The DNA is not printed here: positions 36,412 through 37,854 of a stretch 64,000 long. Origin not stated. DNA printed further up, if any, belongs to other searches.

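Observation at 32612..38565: Triplicated divergent TrmB-regulator / PBP1 substrate-binding-protein modules with no ABC permease or ATPase genes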

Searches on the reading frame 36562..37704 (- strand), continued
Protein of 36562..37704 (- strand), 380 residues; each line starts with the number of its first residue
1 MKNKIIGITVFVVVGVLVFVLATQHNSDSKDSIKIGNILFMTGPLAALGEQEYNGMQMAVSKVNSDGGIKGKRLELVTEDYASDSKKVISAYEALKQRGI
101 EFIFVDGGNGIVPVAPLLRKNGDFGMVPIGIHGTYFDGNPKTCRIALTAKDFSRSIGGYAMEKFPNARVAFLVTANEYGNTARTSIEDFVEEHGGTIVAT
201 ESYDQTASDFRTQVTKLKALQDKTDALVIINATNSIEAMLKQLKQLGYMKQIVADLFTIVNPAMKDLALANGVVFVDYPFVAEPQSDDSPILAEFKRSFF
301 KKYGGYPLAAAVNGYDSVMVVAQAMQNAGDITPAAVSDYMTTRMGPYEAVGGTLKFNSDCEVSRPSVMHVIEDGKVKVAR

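Call 23: search_protein_families(library=ncbifam, proteins=[L018:500-1366:+, L018:2545-3291:+, L018:3281-4009:+, L012:11492-12229:+, L015:9490-10215:+], max_evalue=0.00001)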
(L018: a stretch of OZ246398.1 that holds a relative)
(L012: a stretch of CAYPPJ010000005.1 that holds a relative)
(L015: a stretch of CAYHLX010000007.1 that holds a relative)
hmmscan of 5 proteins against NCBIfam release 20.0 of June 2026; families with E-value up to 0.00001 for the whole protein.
L018:500-1366:+ (288 aa): 7 families
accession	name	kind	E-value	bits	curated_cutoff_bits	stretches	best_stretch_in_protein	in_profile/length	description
NF008450.0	PRK11301.1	subfamily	2.5e-52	178.7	366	2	131-283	260-406/418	high-affinity branched-chain amino acid ABC transporter permease LivM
TIGR03408.1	urea_trans_UrtC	equivalog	1.2e-36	127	296.2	1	59-284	90-312/313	urea ABC transporter permease subunit UrtC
TIGR03727.1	urea_t_UrtC_arc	equivalog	4.1e-24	85.2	575.55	1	13-284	59-339/369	urea ABC transporter, permease protein UrtC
TIGR03409.1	urea_trans_UrtB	equivalog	2.4e-09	37.3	250.3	1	11-283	11-286/291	urea ABC transporter permease subunit UrtB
NF008011.0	PRK10740.1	equivalog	2.6e-09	37.2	379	1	11-287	19-304/308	high-affinity branched-chain amino acid ABC transporter permease LivH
TIGR03622.1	urea_t_UrtB_arc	equivalog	2.1e-07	30.6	374.25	1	19-228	19-227/284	urea ABC transporter, permease protein UrtB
NF040906.3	GguB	equivalog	5.4e-06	25.8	450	1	138-263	227-358/375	multiple monosaccharide ABC transporter permease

L018:2545-3291:+ (248 aa): 176 families (the best 25 are shown)
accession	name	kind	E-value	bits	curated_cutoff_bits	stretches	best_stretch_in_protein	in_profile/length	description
NF008449.1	PRK11300.1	equivalog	1.9e-57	194.5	362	1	2-248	5-254/255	high-affinity branched-chain amino acid ABC transporter ATP-binding protein LivG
TIGR03411.1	urea_trans_UrtD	equivalog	4.5e-53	180.4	304.1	1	1-247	1-241/242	urea ABC transporter ATP-binding protein UrtD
TIGR04406.1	LPS_export_lptB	equivalog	5.2e-43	147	240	1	3-248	2-235/239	LPS export ABC transporter ATP-binding protein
TIGR01188.1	drrA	subfamily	5.3e-41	140.9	312.45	1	10-237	1-213/302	daunorubicin resistance ABC transporter, ATP-binding protein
NF041861.1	YtfR_transport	equivalog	1.3e-36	126.1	850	1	2-247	1-235/492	galactofuranose ABC transporter, ATP-binding protein YtfR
TIGR02315.1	ABC_phnC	equivalog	1.5e-35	122.8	266.1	1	2-235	1-233/243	phosphonate ABC transporter ATP-binding protein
NF010069.0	PRK13549.1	equivalog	5.2e-34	117.6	699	1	2-247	5-241/513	xylose ABC transporter ATP-binding protein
NF008144.0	PRK10895.1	equivalog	1.2e-33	116.6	381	1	3-248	4-237/241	LPS export ABC transporter ATP-binding protein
TIGR01186.1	proV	subfamily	2.8e-33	115.5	326.6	1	14-238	5-220/363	betaine/proline/choline family ABC transporter ATP-binding protein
TIGR03410.1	urea_trans_UrtE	equivalog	7.6e-33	113.9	285.8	1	3-235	1-219/230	urea ABC transporter ATP-binding subunit UrtE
NF047930.1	ABC_ATP_B6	equivalog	1.1e-32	113.3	670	1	3-236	3-224/510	putative B6 ABC transporter ATP-binding protein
TIGR03864.1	PQQ_ABC_ATP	hypoth_equivalog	1.5e-32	113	302.25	1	2-243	1-227/236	ABC transporter, ATP-binding subunit, PQQ-dependent alcohol dehydrogenase system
NF010068.0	PRK13548.1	equivalog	2.3e-32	112.1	261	1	1-245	4-240/261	heme ABC transporter ATP-binding protein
NF007253.0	PRK09700.1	equivalog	2.9e-32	111.9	772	1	3-247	6-243/510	D-allose ABC transporter ATP-binding protein AlsA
TIGR04521.1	ECF_ATPase_2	equivalog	8e-31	107.1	330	1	16-243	19-240/279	energy-coupling factor transporter ATPase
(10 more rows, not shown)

L018:3281-4009:+ (242 aa): 188 families (the best 25 are shown)
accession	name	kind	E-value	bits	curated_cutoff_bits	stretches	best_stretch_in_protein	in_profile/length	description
TIGR03410.1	urea_trans_UrtE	equivalog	7.3e-66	221.9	285.8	1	11-235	1-224/230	urea ABC transporter ATP-binding subunit UrtE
NF008626.0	PRK11614.1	equivalog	2e-55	187.9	441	1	8-230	3-225/237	high-affinity branched-chain amino acid ABC transporter ATP-binding protein LivF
TIGR01188.1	drrA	subfamily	7e-46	156.9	312.45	1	20-230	3-211/302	daunorubicin resistance ABC transporter, ATP-binding protein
TIGR04406.1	LPS_export_lptB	equivalog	2.8e-45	154.5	240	1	11-242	2-234/239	LPS export ABC transporter ATP-binding protein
TIGR03411.1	urea_trans_UrtD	equivalog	7.9e-44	150.1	304.1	1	10-232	2-231/242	urea ABC transporter ATP-binding protein UrtD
NF008449.1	PRK11300.1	equivalog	8.6e-42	143.1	362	2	8-105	3-101/255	high-affinity branched-chain amino acid ABC transporter ATP-binding protein LivG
NF011967.0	PRK15439.1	equivalog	3e-41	141.4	586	1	4-237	5-234/510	autoinducer 2 ABC transporter ATP-binding protein LsrA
TIGR00968.1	3a0106s01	subfamily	7e-39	133.7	342.75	1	13-232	3-220/237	sulfate ABC transporter ATP-binding protein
NF008428.0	PRK11264.1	equivalog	2.2e-38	131.9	406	1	12-230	5-231/250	L-cystine ABC transporter ATP-binding protein TcyN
TIGR04521.1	ECF_ATPase_2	equivalog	9.2e-38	129.9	330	1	24-238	19-241/279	energy-coupling factor transporter ATPase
TIGR00972.1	3a0107s01c2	equivalog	3.1e-37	128.2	343.2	1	11-228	2-228/248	phosphate ABC transporter ATP-binding protein PstB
TIGR02315.1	ABC_phnC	equivalog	5.5e-37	127.5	266.1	1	11-235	2-238/243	phosphonate ABC transporter ATP-binding protein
NF047930.1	ABC_ATP_B6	equivalog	6.6e-37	127.3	670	1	11-225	3-218/510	putative B6 ABC transporter ATP-binding protein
TIGR03375.1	type_I_sec_LssB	subfamily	1.4e-36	126.1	693.1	1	12-227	467-685/696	type I secretion system permease/ATPase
TIGR02142.1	modC_ABC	equivalog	1.8e-36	126.2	285.05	1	29-234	16-223/353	molybdenum ABC transporter ATP-binding protein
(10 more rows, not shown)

L012:11492-12229:+ (245 aa): 185 families (the best 25 are shown)
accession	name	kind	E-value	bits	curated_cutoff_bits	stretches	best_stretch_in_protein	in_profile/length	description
TIGR03410.1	urea_trans_UrtE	equivalog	1e-67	228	285.8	1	12-236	1-224/230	urea ABC transporter ATP-binding subunit UrtE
NF008626.0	PRK11614.1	equivalog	4e-58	196.7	441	1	9-243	3-236/237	high-affinity branched-chain amino acid ABC transporter ATP-binding protein LivF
TIGR04406.1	LPS_export_lptB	equivalog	5.7e-48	163.3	240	1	12-244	2-235/239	LPS export ABC transporter ATP-binding protein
TIGR00968.1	3a0106s01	subfamily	2.7e-42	144.9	342.75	1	14-234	3-221/237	sulfate ABC transporter ATP-binding protein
TIGR03411.1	urea_trans_UrtD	equivalog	2.9e-42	145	304.1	1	11-244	2-242/242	urea ABC transporter ATP-binding protein UrtD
NF011967.0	PRK15439.1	equivalog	3.7e-42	144.4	586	1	1-233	1-229/510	autoinducer 2 ABC transporter ATP-binding protein LsrA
TIGR03265.1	PhnT2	equivalog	8.1e-41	140.4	457.7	1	10-232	3-223/353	putative 2-aminoethylphosphonate ABC transporter ATP-binding protein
TIGR01188.1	drrA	subfamily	1.5e-40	139.3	312.45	1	20-230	2-210/302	daunorubicin resistance ABC transporter, ATP-binding protein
NF008449.1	PRK11300.1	equivalog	4.9e-40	137.4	362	2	132-244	142-254/255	high-affinity branched-chain amino acid ABC transporter ATP-binding protein LivG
TIGR03375.1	type_I_sec_LssB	subfamily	5.5e-39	134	693.1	1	12-234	466-691/696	type I secretion system permease/ATPase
NF043075.1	MMSYN1_0197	equivalog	5.8e-39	134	550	1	11-232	2-221/341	spermidine/putrescine ABC transporter ATP-binding protein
NF006987.0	PRK09452.1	equivalog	1.6e-38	132.4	482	1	3-232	9-236/378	spermidine/putrescine ABC transporter ATP-binding protein PotA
NF007027.0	PRK09493.1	equivalog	1.2e-37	129.5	379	1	13-235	3-227/240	glutamine ABC transporter ATP-binding protein GlnQ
NF008039.0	PRK10771.1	equivalog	1.5e-37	129.3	298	1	12-243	2-229/234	thiamine ABC transporter ATP-binding protein ThiQ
NF040840.2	tungstate_WtpC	equivalog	2.2e-37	129.2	440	1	12-238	2-225/347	tungstate ABC transporter ATP-binding protein WtpC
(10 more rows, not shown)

L015:9490-10215:+ (241 aa): 186 families (the best 25 are shown)
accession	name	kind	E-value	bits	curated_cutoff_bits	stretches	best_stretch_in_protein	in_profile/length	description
TIGR03410.1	urea_trans_UrtE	equivalog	3.2e-68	229.6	285.8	1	7-229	1-222/230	urea ABC transporter ATP-binding subunit UrtE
NF008626.0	PRK11614.1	equivalog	1.4e-60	204.7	441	1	4-238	3-236/237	high-affinity branched-chain amino acid ABC transporter ATP-binding protein LivF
TIGR04406.1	LPS_export_lptB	equivalog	1.2e-49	168.7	240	1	7-239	2-235/239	LPS export ABC transporter ATP-binding protein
TIGR03411.1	urea_trans_UrtD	equivalog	2.3e-43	148.6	304.1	1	6-238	2-241/242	urea ABC transporter ATP-binding protein UrtD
TIGR00968.1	3a0106s01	subfamily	2e-42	145.4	342.75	1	8-227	2-219/237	sulfate ABC transporter ATP-binding protein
TIGR01188.1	drrA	subfamily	5.8e-42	144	312.45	1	15-226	2-211/302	daunorubicin resistance ABC transporter, ATP-binding protein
NF008449.1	PRK11300.1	equivalog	5.6e-41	140.5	362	1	4-238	3-253/255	high-affinity branched-chain amino acid ABC transporter ATP-binding protein LivG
NF011967.0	PRK15439.1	equivalog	2e-40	138.7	586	1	3-230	8-231/510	autoinducer 2 ABC transporter ATP-binding protein LsrA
NF043075.1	MMSYN1_0197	equivalog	3.4e-39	134.7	550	1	6-226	2-220/341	spermidine/putrescine ABC transporter ATP-binding protein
NF006987.0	PRK09452.1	equivalog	4e-39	134.4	482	1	2-226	13-235/378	spermidine/putrescine ABC transporter ATP-binding protein PotA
TIGR03265.1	PhnT2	equivalog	5e-39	134.5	457.7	1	6-226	4-222/353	putative 2-aminoethylphosphonate ABC transporter ATP-binding protein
NF008144.0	PRK10895.1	equivalog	5.5e-39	134.1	381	1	7-239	4-237/241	LPS export ABC transporter ATP-binding protein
TIGR03375.1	type_I_sec_LssB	subfamily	2.2e-38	132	693.1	1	7-227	466-689/696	type I secretion system permease/ATPase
TIGR00972.1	3a0107s01c2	equivalog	5.5e-38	130.7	343.2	1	7-227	2-231/248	phosphate ABC transporter ATP-binding protein PstB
NF008030.0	PRK10762.1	equivalog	2.4e-37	128.8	745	2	4-104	2-103/501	ribose ABC transporter ATP-binding protein RbsA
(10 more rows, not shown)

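Call 25: find_homologous_proteins(query=L012:11492-12229:+, max_evalue=1e-40)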
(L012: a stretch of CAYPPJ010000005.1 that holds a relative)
Query L012:11492-12229:+ (245 aa): 7395 proteins with E <= 1e-40 among 8000 candidates; the best 120 are listed.
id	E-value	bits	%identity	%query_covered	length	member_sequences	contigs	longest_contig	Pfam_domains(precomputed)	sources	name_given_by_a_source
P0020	1.5e-150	517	99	99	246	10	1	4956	PF00005.34,PF02463.26,PF13304.13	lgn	-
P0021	1.7e-146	504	96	100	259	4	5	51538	PF00005.34,PF02463.26,PF13304.13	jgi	jgi:branched-chain amino acid transport system ATP-binding protein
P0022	3.3e-137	474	89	100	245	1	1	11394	PF00005.34,PF13555.13,PF02463.26,PF13304.13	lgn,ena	-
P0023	2.6e-136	471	87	100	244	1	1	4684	PF00005.34,PF02463.26,PF13304.13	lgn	-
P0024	4.9e-136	470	89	100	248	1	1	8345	PF00005.34,PF02463.26,PF13304.13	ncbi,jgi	ncbi:MAG: hypothetical protein RL536_231 [Candidatus Parcubacteria bacterium]|jgi:branched-chain ami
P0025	1.9e-134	465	88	97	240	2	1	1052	PF00005.34,PF02463.26,PF13304.13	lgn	-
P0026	6.5e-133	460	87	100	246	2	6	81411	PF00005.34,PF02463.26,PF13304.13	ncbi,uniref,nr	ncbi:MAG: hypothetical protein A3C79_01395 [Candidatus Taylorbacteria bacterium RIFCSPHIGHO2_02_FULL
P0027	1.7e-131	455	89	97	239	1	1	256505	PF00005.34,PF02463.26,PF13304.13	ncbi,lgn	ncbi:MAG: ABC transporter ATP-binding protein [Patescibacteria group bacterium]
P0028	8.7e-131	453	89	97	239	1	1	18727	PF00005.34,PF02463.26,PF13304.13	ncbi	-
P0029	1.2e-129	449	88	96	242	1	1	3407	PF00005.34,PF02463.26,PF13304.13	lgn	-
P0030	2.0e-127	442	85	98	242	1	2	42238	PF00005.34,PF02463.26,PF13304.13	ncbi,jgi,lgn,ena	-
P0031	9.4e-127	440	86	96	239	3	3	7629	PF00005.34,PF02463.26,PF13304.13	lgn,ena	-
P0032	1.0e-126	439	85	97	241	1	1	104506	PF00005.34,PF13476.13,PF02463.26,PF13304.13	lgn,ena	-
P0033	2.6e-126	438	85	97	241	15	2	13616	PF00005.34,PF02463.26,PF13304.13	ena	-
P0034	2.8e-126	438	82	100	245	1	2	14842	PF00005.34,PF02463.26,PF13304.13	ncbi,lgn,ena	-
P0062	2.5e-122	425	81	96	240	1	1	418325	PF00005.34,PF02463.26,PF13304.13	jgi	jgi:branched-chain amino acid transport system ATP-binding protein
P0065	3.1e-122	425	81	97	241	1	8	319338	PF00005.34,PF02463.26,PF13304.13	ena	-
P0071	5.6e-122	424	84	97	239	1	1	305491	PF00005.34,PF02463.26,PF13304.13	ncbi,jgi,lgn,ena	ncbi:MAG: ABC transporter ATP-binding protein [Candidatus Paceibacterota bacterium]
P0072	5.9e-122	424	81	97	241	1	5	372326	PF00005.34,PF02463.26,PF13304.13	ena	-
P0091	1.5e-120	419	80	96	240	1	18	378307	PF00005.34,PF02463.26,PF13304.13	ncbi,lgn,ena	-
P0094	2.7e-120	418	80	97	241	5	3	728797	PF00005.34,PF13175.13,PF13476.13,PF02463.26,PF13304.13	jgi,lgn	jgi:branched-chain amino acid transport system ATP-binding protein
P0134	1.2e-117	410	79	96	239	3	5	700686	PF00005.34,PF02463.26,PF13304.13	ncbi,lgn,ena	-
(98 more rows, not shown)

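Call 26: find_encoding_contigs(protein=P0134, flank=10000, max_places=5)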
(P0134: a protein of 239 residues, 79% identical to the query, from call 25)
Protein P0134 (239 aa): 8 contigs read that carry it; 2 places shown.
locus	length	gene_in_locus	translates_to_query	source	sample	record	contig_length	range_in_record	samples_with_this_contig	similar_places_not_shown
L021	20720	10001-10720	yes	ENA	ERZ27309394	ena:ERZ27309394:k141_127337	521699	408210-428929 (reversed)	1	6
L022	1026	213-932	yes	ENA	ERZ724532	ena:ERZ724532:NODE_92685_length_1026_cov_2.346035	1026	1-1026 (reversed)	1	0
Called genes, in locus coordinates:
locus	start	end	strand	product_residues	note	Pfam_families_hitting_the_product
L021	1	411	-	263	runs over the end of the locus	PF01978:TrmB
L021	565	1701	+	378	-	PF13458:Peripla_BP_6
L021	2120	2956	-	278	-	PF01978:TrmB (weak)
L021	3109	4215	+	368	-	PF13458:Peripla_BP_6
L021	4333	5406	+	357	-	PF13458:Peripla_BP_6, PF01094:ANF_receptor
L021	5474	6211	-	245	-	-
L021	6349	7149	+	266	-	PF00072:Response_reg (weak)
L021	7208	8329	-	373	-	PF13433:Peripla_BP_5, PF13458:Peripla_BP_6, PF01094:ANF_receptor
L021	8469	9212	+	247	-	PF01978:TrmB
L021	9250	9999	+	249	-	PF02463:SMC_N (weak), PF13476:AAA_23 (weak), PF00005:ABC_tran, PF13175:AAA_15 (faint), PF13304:AAA_21 (faint), PF12399:BCA_ABC_TP_C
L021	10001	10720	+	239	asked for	PF02463:SMC_N (faint), PF00005:ABC_tran, PF13304:AAA_21 (faint)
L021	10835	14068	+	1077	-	PF02384:N6_Mtase, PF20473:MmeI_Mtase, PF07669:Eco57I, PF18135:Type_ISP_C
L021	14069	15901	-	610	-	-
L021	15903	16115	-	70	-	-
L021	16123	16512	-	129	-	-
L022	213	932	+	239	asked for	PF02463:SMC_N (faint), PF00005:ABC_tran, PF13304:AAA_21 (faint)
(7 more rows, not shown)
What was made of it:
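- The closest relative has LivG-LivF 9 kb from the orthologous triple, behind an RM/methylase island: call 26. The closest relative keeps LivG and LivF 9 kb away (call 26).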

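Call 27: find_homologous_proteins(query=P0134, max_evalue=1e-60)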
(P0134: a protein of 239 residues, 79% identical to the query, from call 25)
Query P0134 (239 aa): 2088 proteins with E <= 1e-60 among 8000 candidates; the best 120 are listed.
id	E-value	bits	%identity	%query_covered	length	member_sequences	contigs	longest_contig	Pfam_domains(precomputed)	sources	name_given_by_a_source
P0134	1.6e-147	507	100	100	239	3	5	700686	PF00005.34,PF02463.26,PF13304.13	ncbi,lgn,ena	-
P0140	1.6e-142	491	97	99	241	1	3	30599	PF00005.34,PF02463.26,PF13304.13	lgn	-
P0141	9.2e-132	456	89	99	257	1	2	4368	PF00005.34,PF02463.26,PF13304.13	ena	-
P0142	2.3e-130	451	89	99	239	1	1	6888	PF00005.34,PF02463.26,PF13304.13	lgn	-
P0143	1.5e-128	445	88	99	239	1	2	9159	PF00005.34,PF02463.26,PF13304.13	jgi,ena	-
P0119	3.6e-125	434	84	100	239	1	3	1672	PF00005.34,PF02463.26,PF13304.13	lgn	-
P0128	5.2e-125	434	87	99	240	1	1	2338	PF00005.34,PF02463.26,PF13304.13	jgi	jgi:branched-chain amino acid transport system ATP-binding protein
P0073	2.0e-123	429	85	99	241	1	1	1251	PF00005.34,PF02463.26,PF13304.13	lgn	-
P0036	4.0e-123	428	83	99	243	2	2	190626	PF00005.34,PF02463.26,PF13304.13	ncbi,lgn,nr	ncbi:MAG: ABC transporter ATP-binding protein [Candidatus Taylorbacteria bacterium]|nr:ABC transport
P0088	3.9e-122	424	82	99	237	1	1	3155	PF00005.34,PF02463.26,PF13304.13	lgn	-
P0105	7.7e-121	420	84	99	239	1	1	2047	PF00005.34,PF02463.26,PF13304.13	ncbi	-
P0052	7.0e-120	417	81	100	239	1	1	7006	PF00005.34,PF02463.26,PF13304.13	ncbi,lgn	-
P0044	1.5e-119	416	81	99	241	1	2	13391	PF00005.34,PF02463.26,PF13304.13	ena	-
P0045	2.5e-119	415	82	99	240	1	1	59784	PF00005.34,PF02463.26,PF13304.13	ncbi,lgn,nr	ncbi:MAG: hypothetical protein JWO73_459 [Candidatus Taylorbacteria bacterium]|nr:hypothetical prote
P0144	3.9e-119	415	81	99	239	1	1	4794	PF00005.34,PF02463.26,PF13304.13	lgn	-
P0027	2.5e-117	409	81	98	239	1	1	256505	PF00005.34,PF02463.26,PF13304.13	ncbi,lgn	ncbi:MAG: ABC transporter ATP-binding protein [Patescibacteria group bacterium]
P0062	2.5e-117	409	78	99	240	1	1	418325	PF00005.34,PF02463.26,PF13304.13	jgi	jgi:branched-chain amino acid transport system ATP-binding protein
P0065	3.2e-117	408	78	99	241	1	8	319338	PF00005.34,PF02463.26,PF13304.13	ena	-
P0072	5.6e-117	408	79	99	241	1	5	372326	PF00005.34,PF02463.26,PF13304.13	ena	-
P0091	1.2e-116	406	80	97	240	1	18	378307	PF00005.34,PF02463.26,PF13304.13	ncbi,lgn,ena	-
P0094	1.3e-115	403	77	99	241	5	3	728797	PF00005.34,PF13175.13,PF13476.13,PF02463.26,PF13304.13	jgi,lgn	jgi:branched-chain amino acid transport system ATP-binding protein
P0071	6.7e-115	401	79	97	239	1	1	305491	PF00005.34,PF02463.26,PF13304.13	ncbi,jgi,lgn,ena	ncbi:MAG: ABC transporter ATP-binding protein [Candidatus Paceibacterota bacterium]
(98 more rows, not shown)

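Call 28: find_encoding_contigs(protein=P0141, flank=10000, max_places=4)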
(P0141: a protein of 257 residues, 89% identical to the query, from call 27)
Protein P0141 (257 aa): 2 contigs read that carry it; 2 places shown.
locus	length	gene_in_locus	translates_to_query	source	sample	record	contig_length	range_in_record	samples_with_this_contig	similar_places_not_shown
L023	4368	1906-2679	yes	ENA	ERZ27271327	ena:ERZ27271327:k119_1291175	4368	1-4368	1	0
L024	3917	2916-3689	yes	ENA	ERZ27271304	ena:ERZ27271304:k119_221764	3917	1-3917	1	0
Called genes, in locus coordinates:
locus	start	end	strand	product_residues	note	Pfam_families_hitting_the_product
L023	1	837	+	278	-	?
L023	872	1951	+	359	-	PF13433:Peripla_BP_5 (weak), PF13458:Peripla_BP_6, PF01094:ANF_receptor (faint)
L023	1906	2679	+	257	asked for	PF02463:SMC_N (faint), PF00005:ABC_tran, PF13304:AAA_21 (faint)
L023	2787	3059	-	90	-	PF00216:Bac_DNA_binding, PF18291:HU-HIG (weak)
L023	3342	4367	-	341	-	?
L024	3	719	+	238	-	?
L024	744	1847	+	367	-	PF13458:Peripla_BP_6, PF01094:ANF_receptor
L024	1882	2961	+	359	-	PF13433:Peripla_BP_5 (weak), PF13458:Peripla_BP_6, PF01094:ANF_receptor (faint)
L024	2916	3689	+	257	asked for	PF02463:SMC_N (faint), PF00005:ABC_tran, PF13304:AAA_21 (faint)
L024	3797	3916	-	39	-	?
